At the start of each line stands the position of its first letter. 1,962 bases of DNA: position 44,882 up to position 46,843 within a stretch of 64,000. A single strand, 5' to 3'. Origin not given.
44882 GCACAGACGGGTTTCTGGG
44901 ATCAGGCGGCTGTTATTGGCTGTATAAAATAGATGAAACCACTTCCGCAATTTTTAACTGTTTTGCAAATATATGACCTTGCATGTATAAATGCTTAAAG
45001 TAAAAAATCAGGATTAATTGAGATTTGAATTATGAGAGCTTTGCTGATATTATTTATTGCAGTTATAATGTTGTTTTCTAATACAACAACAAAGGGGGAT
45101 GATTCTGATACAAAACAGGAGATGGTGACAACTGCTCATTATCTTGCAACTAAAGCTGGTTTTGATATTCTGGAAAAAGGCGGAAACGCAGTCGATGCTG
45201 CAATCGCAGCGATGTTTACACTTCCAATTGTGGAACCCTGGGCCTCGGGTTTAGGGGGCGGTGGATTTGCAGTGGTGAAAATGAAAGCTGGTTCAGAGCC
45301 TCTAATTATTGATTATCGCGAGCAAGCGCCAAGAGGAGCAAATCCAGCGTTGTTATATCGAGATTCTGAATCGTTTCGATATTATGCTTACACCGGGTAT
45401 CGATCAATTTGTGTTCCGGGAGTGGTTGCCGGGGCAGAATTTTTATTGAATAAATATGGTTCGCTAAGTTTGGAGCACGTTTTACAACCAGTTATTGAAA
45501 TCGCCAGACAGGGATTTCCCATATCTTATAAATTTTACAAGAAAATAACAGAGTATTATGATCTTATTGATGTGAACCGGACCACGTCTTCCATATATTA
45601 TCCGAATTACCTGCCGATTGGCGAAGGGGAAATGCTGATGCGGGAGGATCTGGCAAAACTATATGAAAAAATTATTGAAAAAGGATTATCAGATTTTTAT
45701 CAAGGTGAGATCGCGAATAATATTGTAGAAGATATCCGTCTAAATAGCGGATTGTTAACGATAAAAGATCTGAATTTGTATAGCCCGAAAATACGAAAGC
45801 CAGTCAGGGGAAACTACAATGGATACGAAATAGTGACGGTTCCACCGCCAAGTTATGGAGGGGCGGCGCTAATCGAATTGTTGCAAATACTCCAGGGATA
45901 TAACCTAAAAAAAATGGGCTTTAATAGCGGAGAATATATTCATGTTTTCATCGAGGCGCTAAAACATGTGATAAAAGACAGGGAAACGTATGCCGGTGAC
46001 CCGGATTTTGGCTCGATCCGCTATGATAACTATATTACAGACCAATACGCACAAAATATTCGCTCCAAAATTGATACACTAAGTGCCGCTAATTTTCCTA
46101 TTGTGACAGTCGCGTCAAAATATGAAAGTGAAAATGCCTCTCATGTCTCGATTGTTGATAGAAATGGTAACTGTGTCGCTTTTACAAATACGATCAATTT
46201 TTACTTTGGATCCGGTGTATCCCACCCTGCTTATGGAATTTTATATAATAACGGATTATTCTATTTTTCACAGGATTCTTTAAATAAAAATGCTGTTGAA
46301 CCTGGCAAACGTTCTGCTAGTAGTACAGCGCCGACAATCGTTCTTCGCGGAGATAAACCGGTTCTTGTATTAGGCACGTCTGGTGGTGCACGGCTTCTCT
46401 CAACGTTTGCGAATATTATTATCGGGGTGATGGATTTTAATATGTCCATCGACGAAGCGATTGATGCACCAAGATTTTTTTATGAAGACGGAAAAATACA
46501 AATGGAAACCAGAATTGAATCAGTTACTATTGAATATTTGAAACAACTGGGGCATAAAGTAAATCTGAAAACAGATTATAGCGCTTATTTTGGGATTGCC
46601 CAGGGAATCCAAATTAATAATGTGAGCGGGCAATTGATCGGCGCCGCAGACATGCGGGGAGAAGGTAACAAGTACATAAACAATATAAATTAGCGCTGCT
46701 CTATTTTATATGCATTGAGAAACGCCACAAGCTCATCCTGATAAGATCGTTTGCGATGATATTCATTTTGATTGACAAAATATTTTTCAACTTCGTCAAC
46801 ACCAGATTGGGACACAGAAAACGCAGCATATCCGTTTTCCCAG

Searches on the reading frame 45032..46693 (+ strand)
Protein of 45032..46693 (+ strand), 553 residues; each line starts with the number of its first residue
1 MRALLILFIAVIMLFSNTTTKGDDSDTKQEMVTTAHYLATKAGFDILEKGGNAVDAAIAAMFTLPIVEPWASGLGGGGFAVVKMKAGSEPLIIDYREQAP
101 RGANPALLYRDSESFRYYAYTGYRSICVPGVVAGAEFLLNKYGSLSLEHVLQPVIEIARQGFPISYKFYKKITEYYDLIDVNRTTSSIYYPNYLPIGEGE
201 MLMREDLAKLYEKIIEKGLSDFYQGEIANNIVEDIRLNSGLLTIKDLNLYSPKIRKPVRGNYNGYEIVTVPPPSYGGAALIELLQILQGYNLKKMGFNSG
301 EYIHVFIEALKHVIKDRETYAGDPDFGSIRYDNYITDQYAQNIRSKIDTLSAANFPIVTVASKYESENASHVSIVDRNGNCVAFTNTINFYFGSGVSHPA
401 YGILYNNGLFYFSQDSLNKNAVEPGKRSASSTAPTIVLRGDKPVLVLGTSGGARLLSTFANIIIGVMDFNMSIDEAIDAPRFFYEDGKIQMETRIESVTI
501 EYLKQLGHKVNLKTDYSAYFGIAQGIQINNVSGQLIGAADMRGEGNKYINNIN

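Call 13: search_protein_families(library=pfam, proteins=[window:45032-46693:+], max_evalue=0.00001)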
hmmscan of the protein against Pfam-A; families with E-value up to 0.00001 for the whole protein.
window:45032-46693:+ (553 aa): 1 family
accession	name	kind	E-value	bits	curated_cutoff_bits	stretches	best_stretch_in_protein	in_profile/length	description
PF01019.26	G_glu_transpept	-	5.4e-142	474.6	27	1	45-545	2-512/512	Gamma-glutamyltranspeptidase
